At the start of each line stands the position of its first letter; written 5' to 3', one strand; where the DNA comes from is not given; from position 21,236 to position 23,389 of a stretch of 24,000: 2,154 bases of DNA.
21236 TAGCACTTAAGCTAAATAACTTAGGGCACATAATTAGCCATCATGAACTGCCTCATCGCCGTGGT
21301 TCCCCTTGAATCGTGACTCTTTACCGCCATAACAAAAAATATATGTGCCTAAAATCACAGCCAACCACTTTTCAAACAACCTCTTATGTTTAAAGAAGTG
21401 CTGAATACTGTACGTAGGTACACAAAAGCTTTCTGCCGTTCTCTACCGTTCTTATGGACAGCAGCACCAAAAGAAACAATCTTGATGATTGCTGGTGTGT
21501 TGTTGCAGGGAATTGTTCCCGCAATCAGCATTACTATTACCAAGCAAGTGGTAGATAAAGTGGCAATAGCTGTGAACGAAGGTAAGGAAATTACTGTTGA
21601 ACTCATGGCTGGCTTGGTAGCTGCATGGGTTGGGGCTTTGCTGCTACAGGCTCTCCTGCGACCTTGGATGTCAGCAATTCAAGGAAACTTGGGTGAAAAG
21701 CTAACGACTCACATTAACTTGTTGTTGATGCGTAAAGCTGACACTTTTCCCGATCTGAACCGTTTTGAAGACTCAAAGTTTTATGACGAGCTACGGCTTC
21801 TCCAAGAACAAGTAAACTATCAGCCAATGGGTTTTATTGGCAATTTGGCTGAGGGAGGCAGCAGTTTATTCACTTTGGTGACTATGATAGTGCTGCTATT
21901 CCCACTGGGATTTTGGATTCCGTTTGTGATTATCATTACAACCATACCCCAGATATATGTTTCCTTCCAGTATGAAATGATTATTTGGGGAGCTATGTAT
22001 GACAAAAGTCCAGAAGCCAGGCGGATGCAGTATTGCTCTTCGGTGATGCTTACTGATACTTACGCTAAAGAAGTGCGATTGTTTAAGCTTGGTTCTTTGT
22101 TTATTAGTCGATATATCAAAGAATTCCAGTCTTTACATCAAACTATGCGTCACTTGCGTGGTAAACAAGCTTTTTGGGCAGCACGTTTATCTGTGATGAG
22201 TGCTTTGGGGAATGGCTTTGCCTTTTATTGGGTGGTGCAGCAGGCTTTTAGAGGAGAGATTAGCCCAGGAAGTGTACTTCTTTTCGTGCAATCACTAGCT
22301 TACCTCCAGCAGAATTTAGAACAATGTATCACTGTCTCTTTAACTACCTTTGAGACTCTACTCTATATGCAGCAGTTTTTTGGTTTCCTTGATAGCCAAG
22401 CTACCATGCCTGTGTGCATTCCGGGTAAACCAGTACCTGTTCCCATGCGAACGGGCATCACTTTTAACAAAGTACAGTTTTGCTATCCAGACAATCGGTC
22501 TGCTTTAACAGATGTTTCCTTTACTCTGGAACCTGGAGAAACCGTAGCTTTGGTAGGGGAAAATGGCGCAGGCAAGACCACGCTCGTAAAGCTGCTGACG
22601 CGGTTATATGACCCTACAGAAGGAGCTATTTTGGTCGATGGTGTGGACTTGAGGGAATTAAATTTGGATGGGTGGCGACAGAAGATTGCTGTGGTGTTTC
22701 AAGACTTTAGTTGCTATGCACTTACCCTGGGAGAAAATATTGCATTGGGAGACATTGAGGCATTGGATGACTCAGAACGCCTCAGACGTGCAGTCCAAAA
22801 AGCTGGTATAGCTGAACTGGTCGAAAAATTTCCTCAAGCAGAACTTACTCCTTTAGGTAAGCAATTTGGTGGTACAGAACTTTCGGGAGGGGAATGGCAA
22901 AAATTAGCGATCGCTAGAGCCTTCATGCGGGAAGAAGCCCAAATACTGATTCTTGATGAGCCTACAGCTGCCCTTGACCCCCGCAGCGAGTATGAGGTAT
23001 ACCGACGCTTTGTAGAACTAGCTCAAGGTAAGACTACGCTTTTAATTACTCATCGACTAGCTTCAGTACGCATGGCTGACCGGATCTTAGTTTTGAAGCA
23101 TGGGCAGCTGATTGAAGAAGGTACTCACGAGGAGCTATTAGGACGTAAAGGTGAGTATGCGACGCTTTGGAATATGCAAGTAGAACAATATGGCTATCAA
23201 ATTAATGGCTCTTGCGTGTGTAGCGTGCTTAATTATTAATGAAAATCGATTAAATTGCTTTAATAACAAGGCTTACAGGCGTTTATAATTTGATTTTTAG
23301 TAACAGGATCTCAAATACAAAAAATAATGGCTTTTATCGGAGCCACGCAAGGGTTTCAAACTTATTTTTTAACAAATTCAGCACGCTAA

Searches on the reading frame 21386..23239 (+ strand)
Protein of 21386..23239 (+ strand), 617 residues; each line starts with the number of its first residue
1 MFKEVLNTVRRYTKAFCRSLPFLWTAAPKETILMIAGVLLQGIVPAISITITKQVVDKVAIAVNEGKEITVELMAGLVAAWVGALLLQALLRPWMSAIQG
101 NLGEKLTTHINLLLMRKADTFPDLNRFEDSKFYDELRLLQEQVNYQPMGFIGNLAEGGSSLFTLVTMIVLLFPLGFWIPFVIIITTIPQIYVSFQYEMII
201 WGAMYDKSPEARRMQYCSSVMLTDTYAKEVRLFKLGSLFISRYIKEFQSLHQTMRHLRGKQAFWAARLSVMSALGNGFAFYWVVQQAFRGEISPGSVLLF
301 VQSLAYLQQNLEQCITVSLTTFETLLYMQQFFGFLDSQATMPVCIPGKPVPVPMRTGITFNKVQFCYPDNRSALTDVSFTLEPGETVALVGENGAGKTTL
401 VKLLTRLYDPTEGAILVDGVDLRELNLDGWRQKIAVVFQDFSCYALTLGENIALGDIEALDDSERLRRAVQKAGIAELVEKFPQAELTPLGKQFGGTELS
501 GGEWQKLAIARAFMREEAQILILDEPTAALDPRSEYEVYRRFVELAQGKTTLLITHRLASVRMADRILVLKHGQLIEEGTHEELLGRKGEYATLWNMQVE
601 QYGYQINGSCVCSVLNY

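Call 42: search_protein_families(library=pfam, proteins=[window:21386-23239:+], max_evalue=0.001)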
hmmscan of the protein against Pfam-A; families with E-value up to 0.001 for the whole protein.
window:21386-23239:+ (617 aa): 3 families
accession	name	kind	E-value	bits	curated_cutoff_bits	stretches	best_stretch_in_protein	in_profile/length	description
PF00005.33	ABC_tran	-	6e-35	121.3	25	1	374-528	1-137/137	ABC transporter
PF13304.12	AAA_21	-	4.9e-08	33.8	27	0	509-555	249-297/304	AAA domain, putative AbiEii toxin, Type IV TA system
PF02463.25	SMC_N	-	3.3e-05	23.9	40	0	497-571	135-212/220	RecF/RecN/SMC N terminal domain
